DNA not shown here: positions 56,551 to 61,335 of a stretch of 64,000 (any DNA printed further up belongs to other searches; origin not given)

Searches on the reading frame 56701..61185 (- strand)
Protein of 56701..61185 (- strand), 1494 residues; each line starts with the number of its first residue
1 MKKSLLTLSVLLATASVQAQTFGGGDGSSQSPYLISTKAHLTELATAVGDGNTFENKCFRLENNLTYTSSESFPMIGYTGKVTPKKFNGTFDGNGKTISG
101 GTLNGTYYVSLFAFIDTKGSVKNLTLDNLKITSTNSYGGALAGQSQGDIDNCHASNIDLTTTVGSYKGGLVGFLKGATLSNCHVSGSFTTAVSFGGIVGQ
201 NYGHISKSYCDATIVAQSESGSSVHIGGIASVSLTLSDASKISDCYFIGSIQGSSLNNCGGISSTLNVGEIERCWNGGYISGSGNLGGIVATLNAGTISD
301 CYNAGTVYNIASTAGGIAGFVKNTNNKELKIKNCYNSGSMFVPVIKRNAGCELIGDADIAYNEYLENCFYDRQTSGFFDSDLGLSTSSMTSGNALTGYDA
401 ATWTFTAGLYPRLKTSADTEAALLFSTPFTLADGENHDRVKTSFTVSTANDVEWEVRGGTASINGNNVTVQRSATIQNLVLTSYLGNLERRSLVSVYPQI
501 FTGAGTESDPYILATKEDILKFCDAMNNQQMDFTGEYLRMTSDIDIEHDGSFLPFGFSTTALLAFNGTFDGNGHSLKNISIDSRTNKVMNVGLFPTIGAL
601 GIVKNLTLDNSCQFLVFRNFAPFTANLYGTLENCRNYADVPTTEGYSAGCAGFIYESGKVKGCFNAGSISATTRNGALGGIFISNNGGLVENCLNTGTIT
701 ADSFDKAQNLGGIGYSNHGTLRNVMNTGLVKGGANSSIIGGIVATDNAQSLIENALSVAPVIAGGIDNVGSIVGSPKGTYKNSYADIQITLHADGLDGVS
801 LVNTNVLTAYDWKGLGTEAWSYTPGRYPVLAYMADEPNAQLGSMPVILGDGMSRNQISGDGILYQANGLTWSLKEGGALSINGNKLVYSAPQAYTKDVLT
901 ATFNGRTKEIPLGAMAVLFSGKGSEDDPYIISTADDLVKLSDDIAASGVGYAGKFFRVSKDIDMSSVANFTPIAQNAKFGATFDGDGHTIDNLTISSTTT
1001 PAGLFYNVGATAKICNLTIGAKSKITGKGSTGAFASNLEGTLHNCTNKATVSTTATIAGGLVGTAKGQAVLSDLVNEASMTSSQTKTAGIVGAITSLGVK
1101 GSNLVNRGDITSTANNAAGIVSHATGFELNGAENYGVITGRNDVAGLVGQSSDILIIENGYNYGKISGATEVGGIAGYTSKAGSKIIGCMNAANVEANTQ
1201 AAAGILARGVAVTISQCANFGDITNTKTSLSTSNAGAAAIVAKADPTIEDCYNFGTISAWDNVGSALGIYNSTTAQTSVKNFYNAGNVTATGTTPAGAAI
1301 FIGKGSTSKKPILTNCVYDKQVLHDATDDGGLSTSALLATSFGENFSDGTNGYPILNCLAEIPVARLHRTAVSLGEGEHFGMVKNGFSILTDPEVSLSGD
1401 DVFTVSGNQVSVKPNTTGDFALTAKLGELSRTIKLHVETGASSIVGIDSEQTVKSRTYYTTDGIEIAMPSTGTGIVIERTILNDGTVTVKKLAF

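Call 4: search_protein_families(library=pfam, proteins=[window:56701-61185:-], max_evalue=0.01)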
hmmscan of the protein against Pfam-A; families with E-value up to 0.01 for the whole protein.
window:56701-61185:- (1494 aa): 0 families

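Call 59: search_protein_families(library=pfam, proteins=[window:56701-61185:-], max_evalue=1)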
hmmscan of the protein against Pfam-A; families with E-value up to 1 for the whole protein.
window:56701-61185:- (1494 aa): 2 families
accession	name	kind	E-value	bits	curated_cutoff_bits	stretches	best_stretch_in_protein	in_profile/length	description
PF07581.17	Glug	-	0.096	13.6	20.5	3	135-158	2-26/28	The GLUG motif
PF20585.4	Pectate_lyase_5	-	0.18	12.4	24.3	1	61-145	24-102/126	Putative pectate lyase-like adhesive domain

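Call 78: search_protein_families(library=ncbifam, proteins=[window:56701-61185:-], max_evalue=0.01)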
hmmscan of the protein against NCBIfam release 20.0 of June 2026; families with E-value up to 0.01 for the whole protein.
window:56701-61185:- (1494 aa): 0 families
